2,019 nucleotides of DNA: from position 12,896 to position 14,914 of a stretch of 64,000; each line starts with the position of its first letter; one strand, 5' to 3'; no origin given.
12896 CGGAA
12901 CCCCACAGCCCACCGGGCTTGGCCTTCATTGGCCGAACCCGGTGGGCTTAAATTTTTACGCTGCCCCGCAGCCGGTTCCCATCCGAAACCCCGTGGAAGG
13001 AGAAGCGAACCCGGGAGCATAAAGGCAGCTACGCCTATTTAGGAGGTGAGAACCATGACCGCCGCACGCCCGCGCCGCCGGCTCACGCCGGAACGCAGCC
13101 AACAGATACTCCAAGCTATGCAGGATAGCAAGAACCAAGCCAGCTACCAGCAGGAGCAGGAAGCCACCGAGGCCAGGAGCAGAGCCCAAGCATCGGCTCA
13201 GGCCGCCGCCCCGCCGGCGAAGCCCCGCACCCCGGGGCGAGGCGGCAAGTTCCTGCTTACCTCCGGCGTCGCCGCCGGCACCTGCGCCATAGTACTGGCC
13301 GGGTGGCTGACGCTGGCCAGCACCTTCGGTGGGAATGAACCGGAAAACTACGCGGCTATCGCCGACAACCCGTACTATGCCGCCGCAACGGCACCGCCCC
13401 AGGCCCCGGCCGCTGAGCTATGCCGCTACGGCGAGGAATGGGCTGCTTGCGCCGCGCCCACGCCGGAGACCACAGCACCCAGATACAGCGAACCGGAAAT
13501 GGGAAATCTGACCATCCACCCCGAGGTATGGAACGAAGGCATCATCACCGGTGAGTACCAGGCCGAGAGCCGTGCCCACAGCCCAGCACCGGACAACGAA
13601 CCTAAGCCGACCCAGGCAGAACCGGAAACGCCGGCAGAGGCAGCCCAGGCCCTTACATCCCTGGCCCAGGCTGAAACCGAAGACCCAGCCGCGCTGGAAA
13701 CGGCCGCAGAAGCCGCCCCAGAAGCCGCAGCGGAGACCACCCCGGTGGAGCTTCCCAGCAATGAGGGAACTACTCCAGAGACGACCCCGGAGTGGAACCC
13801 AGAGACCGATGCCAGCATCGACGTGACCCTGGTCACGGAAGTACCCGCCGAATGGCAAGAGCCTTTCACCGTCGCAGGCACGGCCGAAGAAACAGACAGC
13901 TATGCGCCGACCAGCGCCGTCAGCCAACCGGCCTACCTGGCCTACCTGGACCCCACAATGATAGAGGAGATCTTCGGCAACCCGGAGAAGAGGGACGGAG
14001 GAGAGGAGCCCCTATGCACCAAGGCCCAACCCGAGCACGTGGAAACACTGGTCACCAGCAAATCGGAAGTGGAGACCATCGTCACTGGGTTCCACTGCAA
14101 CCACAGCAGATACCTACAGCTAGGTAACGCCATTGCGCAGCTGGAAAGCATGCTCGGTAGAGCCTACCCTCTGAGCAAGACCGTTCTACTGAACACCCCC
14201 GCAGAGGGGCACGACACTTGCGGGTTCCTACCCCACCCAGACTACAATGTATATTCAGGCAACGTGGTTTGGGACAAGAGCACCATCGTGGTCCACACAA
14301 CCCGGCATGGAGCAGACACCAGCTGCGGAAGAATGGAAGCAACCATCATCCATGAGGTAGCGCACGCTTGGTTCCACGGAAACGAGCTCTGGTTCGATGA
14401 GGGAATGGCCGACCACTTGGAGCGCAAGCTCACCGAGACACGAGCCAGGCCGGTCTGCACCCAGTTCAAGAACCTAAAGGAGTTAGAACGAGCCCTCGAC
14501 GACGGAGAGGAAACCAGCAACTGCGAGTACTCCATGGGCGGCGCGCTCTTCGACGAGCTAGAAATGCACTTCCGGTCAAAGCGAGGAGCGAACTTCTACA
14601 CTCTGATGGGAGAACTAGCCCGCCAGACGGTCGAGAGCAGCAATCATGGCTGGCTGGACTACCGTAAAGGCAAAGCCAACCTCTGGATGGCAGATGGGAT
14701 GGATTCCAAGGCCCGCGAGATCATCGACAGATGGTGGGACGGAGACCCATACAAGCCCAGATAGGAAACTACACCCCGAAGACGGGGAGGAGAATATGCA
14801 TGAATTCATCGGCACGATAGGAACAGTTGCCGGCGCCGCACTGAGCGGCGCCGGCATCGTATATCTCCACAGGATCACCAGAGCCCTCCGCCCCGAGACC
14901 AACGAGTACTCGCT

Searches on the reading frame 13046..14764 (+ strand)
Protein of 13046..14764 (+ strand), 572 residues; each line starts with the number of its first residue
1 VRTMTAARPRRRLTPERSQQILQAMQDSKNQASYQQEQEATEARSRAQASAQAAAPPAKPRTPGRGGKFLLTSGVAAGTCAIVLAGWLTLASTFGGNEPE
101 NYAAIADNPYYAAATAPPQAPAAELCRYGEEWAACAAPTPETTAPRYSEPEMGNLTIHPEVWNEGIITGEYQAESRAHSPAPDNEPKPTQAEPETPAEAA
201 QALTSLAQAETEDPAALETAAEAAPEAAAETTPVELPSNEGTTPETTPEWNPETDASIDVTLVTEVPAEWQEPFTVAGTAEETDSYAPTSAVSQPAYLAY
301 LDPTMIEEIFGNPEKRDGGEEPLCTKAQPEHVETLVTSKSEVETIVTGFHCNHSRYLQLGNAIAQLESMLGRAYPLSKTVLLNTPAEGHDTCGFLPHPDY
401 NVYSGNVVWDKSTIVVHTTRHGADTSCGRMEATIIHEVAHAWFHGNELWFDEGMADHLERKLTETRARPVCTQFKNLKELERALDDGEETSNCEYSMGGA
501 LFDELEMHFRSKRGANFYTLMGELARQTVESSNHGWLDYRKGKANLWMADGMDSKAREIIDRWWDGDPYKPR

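Call 12: search_protein_families(library=phrogs, proteins=[window:13046-14764:+], max_evalue=0.001)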
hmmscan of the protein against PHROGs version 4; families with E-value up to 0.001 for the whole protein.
window:13046-14764:+ (572 aa): 0 families

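Call 28: search_protein_families(library=pfam, proteins=[window:13046-14764:+], max_evalue=0.001)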
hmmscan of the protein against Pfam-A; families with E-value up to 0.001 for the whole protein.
window:13046-14764:+ (572 aa): 1 family
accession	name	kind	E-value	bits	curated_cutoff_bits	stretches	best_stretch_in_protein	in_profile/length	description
PF01433.26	Peptidase_M1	-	0.00011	22.3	27.7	1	414-468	51-112/218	Peptidase family M1 domain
